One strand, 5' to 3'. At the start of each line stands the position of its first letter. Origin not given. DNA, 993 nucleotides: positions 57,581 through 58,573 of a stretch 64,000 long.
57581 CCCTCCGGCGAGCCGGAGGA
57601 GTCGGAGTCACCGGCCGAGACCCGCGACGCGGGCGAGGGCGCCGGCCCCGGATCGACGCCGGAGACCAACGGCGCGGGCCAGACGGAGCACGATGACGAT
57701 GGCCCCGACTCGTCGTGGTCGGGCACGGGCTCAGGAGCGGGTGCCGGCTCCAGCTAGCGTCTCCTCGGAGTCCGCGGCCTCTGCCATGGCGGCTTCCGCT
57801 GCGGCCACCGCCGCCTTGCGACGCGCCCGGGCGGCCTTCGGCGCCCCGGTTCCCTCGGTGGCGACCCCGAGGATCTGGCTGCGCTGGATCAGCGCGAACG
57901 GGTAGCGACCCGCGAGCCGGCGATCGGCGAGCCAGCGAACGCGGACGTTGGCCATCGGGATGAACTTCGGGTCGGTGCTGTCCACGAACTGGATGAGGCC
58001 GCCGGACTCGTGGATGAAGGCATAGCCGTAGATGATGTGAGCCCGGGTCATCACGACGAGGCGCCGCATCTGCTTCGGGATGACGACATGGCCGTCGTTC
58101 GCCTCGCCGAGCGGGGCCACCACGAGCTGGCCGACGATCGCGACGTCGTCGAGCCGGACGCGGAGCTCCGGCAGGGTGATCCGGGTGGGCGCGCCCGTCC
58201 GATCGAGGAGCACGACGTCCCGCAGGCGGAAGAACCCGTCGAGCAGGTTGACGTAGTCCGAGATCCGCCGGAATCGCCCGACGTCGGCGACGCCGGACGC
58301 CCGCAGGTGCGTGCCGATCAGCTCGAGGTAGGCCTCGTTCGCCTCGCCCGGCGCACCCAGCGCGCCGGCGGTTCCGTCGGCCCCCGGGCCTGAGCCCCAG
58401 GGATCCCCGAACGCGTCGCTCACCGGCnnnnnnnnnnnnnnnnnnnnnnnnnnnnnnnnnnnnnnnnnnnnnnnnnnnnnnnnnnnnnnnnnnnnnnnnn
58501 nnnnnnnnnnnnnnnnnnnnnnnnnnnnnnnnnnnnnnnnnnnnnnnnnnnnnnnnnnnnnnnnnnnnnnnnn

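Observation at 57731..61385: Partial Tad-like pseudopilin locus without pilin, ATPase or platform genes; the TadG-like protein is unusually Cys-rich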

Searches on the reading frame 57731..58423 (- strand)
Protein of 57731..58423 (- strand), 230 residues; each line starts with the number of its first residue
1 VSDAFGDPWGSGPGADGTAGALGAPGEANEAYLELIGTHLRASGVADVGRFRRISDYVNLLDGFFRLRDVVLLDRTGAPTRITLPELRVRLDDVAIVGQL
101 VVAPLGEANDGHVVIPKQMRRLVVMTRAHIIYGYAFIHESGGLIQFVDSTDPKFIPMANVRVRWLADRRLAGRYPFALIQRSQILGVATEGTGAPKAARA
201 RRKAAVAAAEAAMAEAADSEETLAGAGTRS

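Call 3: search_protein_families(library=pfam, proteins=[window:57731-58423:-], max_evalue=0.1)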
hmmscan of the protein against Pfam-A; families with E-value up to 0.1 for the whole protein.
window:57731-58423:- (230 aa): 1 family
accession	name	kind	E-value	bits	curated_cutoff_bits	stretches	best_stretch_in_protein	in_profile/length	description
PF20660.2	DUF6812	-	1.8e-08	34.6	27.1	1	131-184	2-53/53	Family of unknown function (DUF6812)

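Call 15: search_protein_families(library=ncbifam, proteins=[window:57731-58423:-], max_evalue=0.1)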
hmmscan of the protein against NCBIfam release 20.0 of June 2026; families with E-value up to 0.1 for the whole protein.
window:57731-58423:- (230 aa): 0 families

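Call 42: find_homologous_proteins(query=window:57731-58423:-, max_evalue=0.001)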
Query window:57731-58423:- (230 aa): 433 proteins with E <= 0.001 among 4628 candidates; the best 120 are listed.
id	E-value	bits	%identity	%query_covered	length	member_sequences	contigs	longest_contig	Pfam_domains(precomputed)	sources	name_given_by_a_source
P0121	5.2e-144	495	100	100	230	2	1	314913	PF20660.3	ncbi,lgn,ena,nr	ncbi:MAG TPA: hypothetical protein VKR30_08070 [Candidatus Limnocylindrales bacterium]|nr:hypothetic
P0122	6.2e-112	390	82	85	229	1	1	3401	PF20660.3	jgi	jgi:hypothetical protein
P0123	4.7e-111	387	82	84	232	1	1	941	PF20660.3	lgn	-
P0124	3.5e-109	381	80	84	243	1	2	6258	PF20660.3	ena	-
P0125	1.8e-108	379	80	85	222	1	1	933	PF20660.3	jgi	jgi:hypothetical protein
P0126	2.3e-108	379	84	84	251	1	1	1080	PF20660.3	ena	-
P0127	3.1e-108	378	79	85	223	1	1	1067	PF20660.3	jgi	jgi:hypothetical protein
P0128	5.2e-108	377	81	94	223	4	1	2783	PF20660.3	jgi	jgi:hypothetical protein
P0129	7.2e-108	377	82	83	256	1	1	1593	PF20660.3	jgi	jgi:hypothetical protein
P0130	3.0e-107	375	82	83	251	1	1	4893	PF20660.3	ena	-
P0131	3.0e-107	375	82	83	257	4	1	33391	PF20660.3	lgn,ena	-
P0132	3.7e-107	375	82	83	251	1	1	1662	PF20660.3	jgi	-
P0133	4.2e-107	374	82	83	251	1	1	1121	PF20660.3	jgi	-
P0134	6.0e-107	374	81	94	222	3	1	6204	PF20660.3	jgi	jgi:hypothetical protein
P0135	6.3e-107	374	82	83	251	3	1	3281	PF20660.3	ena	-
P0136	4.0e-106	371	85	75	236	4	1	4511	PF20660.3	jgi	jgi:hypothetical protein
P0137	8.6e-106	370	81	84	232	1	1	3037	PF20660.3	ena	-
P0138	6.3e-104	364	80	83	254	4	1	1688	PF20660.3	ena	-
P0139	8.4e-104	364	80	84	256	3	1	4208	PF20660.3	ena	-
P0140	1.3e-103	363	81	86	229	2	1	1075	PF20660.3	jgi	-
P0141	3.4e-103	362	79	84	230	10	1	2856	PF20660.3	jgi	-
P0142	9.8e-103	360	79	85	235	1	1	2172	PF20660.3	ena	-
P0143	1.3e-102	360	82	84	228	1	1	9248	PF20660.3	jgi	jgi:hypothetical protein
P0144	4.7e-102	358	77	84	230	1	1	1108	PF20660.3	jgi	jgi:hypothetical protein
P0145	7.5e-102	357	77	85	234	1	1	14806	PF20660.3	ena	-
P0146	4.6e-101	355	80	80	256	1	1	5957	PF20660.3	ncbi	-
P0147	6.0e-101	354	78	85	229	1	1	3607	PF20660.3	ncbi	ncbi:MAG TPA: hypothetical protein VF484_00785 [Candidatus Limnocylindrales bacterium]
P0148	9.2e-101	354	77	85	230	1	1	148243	PF20660.3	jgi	-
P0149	4.6e-94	332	76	88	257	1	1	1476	PF20660.3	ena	-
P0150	2.6e-92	326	79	72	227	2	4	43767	PF20660.3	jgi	jgi:hypothetical protein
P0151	8.3e-92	324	75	83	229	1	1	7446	PF20660.3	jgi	jgi:hypothetical protein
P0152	4.0e-91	322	79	73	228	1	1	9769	PF20660.3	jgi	jgi:hypothetical protein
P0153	7.8e-91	321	86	66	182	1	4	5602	PF20660.3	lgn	-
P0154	1.9e-90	320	71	94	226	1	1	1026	PF20660.3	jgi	-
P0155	3.6e-89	316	72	81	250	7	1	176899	PF20660.3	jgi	jgi:hypothetical protein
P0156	5.1e-87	309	86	66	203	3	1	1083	PF20660.3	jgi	jgi:hypothetical protein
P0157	7.1e-87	308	68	83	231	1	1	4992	PF20660.3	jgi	jgi:hypothetical protein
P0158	1.3e-86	307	68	88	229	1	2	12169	PF20660.3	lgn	-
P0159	3.0e-86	306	68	84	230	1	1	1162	PF20660.3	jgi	jgi:hypothetical protein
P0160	1.1e-85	304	69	84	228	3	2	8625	PF20660.3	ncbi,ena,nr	ncbi:MAG TPA: hypothetical protein VNH13_07240 [Candidatus Acidoferrales bacterium]|nr:hypothetical 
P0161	3.1e-85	303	68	81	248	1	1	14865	PF20660.3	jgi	jgi:hypothetical protein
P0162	4.7e-85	302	74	72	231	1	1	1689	PF20660.3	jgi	jgi:hypothetical protein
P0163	4.8e-85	302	70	82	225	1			PF20660.3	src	-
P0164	9.0e-85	301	68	82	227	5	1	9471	PF20660.3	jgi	jgi:hypothetical protein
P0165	2.9e-84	300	70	88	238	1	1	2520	PF20660.3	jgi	jgi:hypothetical protein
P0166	3.4e-84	300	74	84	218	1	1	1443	PF20660.3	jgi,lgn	jgi:hypothetical protein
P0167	8.2e-84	298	67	83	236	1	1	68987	PF20660.3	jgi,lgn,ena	-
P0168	3.0e-83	296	69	81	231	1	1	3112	PF20660.3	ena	-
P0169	3.0e-83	296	69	83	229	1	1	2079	PF20660.3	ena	-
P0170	5.5e-83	296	68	82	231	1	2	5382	PF20660.3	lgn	-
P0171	8.0e-83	295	69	92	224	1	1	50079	PF20660.3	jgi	jgi:hypothetical protein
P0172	1.3e-82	294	73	72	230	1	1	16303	PF20660.3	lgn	-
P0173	1.6e-82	294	68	95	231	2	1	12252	PF20660.3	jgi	-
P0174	3.9e-82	293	66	82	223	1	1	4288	PF20660.3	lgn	-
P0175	3.4e-81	290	67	92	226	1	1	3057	PF20660.3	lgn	-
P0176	7.2e-81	289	66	81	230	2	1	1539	PF20660.3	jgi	jgi:hypothetical protein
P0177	1.1e-80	288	67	81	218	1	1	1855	PF20660.3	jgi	jgi:hypothetical protein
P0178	1.3e-79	285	68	82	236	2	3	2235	PF20660.3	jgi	jgi:hypothetical protein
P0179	1.5e-79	284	67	91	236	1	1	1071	PF20660.3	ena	-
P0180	4.2e-79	283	69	88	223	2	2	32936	PF20660.3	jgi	jgi:hypothetical protein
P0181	7.7e-77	276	62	95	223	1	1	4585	PF20660.3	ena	-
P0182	1.6e-76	274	69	80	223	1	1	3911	PF20660.3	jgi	jgi:hypothetical protein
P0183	3.6e-76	273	68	85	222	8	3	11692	PF20660.3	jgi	jgi:hypothetical protein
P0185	3.5e-75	270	66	83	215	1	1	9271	PF20660.3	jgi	jgi:hypothetical protein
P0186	8.1e-75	269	63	83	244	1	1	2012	PF20660.3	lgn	-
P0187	3.4e-73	264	63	83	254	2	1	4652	PF20660.3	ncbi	-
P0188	4.8e-71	257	68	77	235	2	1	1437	PF20660.3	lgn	-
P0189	3.1e-68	247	60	88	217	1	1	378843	PF20660.3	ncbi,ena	-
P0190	1.0e-66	242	59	90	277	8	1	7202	PF20660.3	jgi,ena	-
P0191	6.0e-66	240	61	84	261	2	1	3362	PF20660.3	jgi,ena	-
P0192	2.2e-65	238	62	73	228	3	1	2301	PF20660.3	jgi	jgi:hypothetical protein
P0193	2.9e-65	238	60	87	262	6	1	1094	PF20660.3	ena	-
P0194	4.0e-65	237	59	87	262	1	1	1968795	PF20660.3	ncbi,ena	-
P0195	6.0e-65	237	65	76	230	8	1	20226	PF20660.3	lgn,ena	-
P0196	7.6e-65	236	56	95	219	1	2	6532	PF20660.3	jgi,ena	jgi:hypothetical protein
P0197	3.5e-64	234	60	81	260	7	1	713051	PF20660.3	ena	-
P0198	3.7e-64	234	69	71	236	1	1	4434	PF20660.3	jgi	jgi:hypothetical protein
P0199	6.3e-64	233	69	70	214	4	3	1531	PF20660.3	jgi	jgi:hypothetical protein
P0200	7.2e-64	233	64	77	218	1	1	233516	PF20660.3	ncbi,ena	-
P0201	7.3e-64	233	55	88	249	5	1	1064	PF20660.3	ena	-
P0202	8.9e-64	233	58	84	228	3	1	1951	PF20660.3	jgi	jgi:hypothetical protein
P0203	6.1e-63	230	55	92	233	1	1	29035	PF20660.3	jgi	jgi:hypothetical protein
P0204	7.4e-63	230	56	89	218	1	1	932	PF20660.3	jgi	jgi:hypothetical protein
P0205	2.3e-62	228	58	87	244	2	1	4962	PF20660.3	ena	-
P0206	3.8e-62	227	53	93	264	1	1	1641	PF20660.3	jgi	jgi:hypothetical protein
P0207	5.0e-62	227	60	76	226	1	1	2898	PF20660.3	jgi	-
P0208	6.1e-62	227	53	92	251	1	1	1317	PF20660.3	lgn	-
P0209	7.3e-62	227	58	83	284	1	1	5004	PF20660.3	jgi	-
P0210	7.5e-62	227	56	86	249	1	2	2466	PF20660.3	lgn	-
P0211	8.9e-62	226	53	94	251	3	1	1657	PF20660.3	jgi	jgi:hypothetical protein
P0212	9.0e-62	226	55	82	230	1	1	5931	PF20660.3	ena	-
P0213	1.1e-61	226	53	90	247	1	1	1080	PF20660.3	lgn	-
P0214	1.1e-61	226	63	68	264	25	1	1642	PF20660.3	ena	-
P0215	1.1e-61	226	63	75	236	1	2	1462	PF20660.3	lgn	-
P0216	1.2e-61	226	53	93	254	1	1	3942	PF20660.3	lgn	-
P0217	1.3e-61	226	56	91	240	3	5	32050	PF20660.3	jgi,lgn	jgi:hypothetical protein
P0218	1.3e-61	226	55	96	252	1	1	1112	PF20660.3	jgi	jgi:hypothetical protein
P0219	1.3e-61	226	56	81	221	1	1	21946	PF20660.3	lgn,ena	-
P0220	1.3e-61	226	63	68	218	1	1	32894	PF20660.3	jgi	jgi:hypothetical protein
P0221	1.7e-61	225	53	90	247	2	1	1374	PF20660.3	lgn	-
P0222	1.7e-61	225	62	77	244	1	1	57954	PF20660.3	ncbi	-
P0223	2.1e-61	225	59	81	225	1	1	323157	PF20660.3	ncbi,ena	-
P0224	2.1e-61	225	59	80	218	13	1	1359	PF20660.3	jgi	jgi:hypothetical protein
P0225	2.2e-61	225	53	96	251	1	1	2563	PF20660.3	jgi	jgi:hypothetical protein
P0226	3.2e-61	224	62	75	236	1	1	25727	PF20660.3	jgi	jgi:hypothetical protein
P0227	4.4e-61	224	56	76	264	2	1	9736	PF20660.3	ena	-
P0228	5.3e-61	224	54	81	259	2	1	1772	PF20660.3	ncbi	-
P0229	7.7e-61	223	59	70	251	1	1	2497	PF20660.3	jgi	jgi:hypothetical protein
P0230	1.0e-60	223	57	85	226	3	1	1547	PF20660.3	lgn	-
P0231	1.1e-60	223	59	78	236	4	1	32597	PF20660.3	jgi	jgi:hypothetical protein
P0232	1.1e-60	223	53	91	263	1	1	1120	PF20660.3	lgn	-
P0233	1.1e-60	223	59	83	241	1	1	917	PF20660.3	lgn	-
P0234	1.2e-60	223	51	98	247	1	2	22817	PF20660.3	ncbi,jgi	ncbi:MAG TPA: hypothetical protein VGM49_08515 [Candidatus Limnocylindrales bacterium]|jgi:hypotheti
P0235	1.3e-60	223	53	90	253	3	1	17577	PF20660.3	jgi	jgi:hypothetical protein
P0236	1.4e-60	222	53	94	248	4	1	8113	PF20660.3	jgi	jgi:hypothetical protein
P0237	1.4e-60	222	57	76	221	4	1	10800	PF20660.3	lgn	-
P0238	1.5e-60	222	53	91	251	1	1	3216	PF20660.3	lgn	-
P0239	1.7e-60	222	51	94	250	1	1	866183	PF20660.3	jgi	jgi:hypothetical protein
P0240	1.7e-60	222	55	85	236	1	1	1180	PF20660.3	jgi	jgi:hypothetical protein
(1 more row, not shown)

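Call 43: find_encoding_contigs(protein=P0194, flank=10000, max_places=1)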
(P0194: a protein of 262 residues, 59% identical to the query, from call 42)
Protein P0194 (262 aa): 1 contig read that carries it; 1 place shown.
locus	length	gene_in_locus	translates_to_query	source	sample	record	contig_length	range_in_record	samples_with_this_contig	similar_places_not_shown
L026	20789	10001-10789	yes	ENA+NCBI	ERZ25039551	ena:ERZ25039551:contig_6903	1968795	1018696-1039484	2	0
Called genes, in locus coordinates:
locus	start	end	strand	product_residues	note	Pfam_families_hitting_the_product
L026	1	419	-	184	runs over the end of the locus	PF11290:DUF3090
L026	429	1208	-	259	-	PF00300:His_Phos_1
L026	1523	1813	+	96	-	PF00565:SNase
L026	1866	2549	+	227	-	-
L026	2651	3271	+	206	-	-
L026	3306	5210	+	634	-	PF04234:CopC, PF05425:CopD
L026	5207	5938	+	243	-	PF00034:Cytochrom_C, PF13442:Cytochrome_CBB3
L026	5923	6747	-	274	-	PF01061:ABC2_membrane, PF12698:ABC2_membrane_3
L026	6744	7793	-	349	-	PF00005:ABC_tran, PF13304:AAA_21, PF13732:DrrA1-3_C (weak)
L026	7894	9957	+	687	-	PF16177:ACAS_N, PF00501:AMP-binding, PF13193:AMP-binding_C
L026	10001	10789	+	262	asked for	PF20660:DUF6812 (faint)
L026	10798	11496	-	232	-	PF05531:NPV_P10 (faint)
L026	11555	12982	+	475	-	PF01565:FAD_binding_4, PF02913:FAD-oxidase_C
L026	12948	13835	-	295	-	PF02424:ApbE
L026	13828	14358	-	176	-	PF04205:FMN_bind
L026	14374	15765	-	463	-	PF01794:Ferric_reduct, PF08022:FAD_binding_8 (faint), PF00175:NAD_binding_1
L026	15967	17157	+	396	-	PF25919:BSH_CusB (faint), PF25990:Beta-barrel_YknX (weak), PF25967:RND-MFP_C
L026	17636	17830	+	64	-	-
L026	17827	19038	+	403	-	PF12704:MacB_PCD, PF02687:FtsX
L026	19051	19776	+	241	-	-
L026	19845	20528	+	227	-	PF00072:Response_reg, PF00486:Trans_reg_C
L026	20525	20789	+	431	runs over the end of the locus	PF00512:HisKA, PF02518:HATPase_c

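Call 44: find_encoding_contigs(protein=P0239, flank=10000, max_places=1)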
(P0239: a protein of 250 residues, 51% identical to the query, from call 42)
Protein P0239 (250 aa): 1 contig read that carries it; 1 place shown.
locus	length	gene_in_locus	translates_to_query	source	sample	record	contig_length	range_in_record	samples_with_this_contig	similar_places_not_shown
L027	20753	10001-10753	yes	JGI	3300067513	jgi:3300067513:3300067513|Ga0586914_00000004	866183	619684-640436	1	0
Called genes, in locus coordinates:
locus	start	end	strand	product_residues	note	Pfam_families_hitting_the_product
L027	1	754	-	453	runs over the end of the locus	PF05762:VWA_CoxE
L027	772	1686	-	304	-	PF13191:AAA_16 (faint), PF00004:AAA, PF05496:RuvB_N (faint), PF07726:AAA_3 (faint), PF07728:AAA_5, PF13401:AAA_22 (weak)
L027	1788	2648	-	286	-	PF00941:FAD_binding_5, PF03450:CO_deh_flav_C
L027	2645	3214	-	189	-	PF00111:Fer2, PF01799:Fer2_2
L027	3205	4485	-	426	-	PF00202:Aminotran_3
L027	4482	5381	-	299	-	-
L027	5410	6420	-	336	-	PF00291:PALP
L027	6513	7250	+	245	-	PF12697:Abhydrolase_6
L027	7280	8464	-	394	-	PF13432:TPR_16 (weak), PF01694:Rhomboid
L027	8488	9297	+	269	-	PF02586:SRAP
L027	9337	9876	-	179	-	-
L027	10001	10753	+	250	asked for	PF20660:DUF6812 (faint)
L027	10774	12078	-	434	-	PF05977:MFS_3, PF07690:MFS_1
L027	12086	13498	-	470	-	PF00675:Peptidase_M16, PF05193:Peptidase_M16_C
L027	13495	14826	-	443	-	PF00675:Peptidase_M16, PF05193:Peptidase_M16_C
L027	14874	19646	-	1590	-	-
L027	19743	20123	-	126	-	-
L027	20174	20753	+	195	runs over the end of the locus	PF07638:Sigma70_ECF (weak), PF04542:Sigma70_r2, PF08281:Sigma70_r4_2, PF04545:Sigma70_r4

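Call 57: predict_structure(alignment_id=A3)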
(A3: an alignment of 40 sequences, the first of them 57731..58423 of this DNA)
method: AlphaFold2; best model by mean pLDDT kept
length: 230 residues; sequences in the alignment: 40
mean_pLDDT: 81.5   pTM: 0.67
mean pLDDT of the five models: 81.5, 80.5, 60.7, 58.1, 53.1
residues with pLDDT >= 90: 98; 70-90: 83; 50-70: 29; < 50: 20
segments of 3 or more residues with pLDDT < 50: 1-6, 10-12, 20-25
pLDDT, mean of each block of 10 residues (from residue 1): 44 48 58 91 91 88 88 81 85 92 67 81 95 92 88 93 91 94 89 63 88 91 78
secondary structure, 60 per line:
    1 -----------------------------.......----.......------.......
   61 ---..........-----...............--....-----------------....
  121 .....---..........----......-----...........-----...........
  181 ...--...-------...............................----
elements in order: E30-36 E41-47 H54-60 E64-73 E79-90 E96-99 E117-125 E129-138 H143-148 E154-164 E170-180 E186-188 H196-226
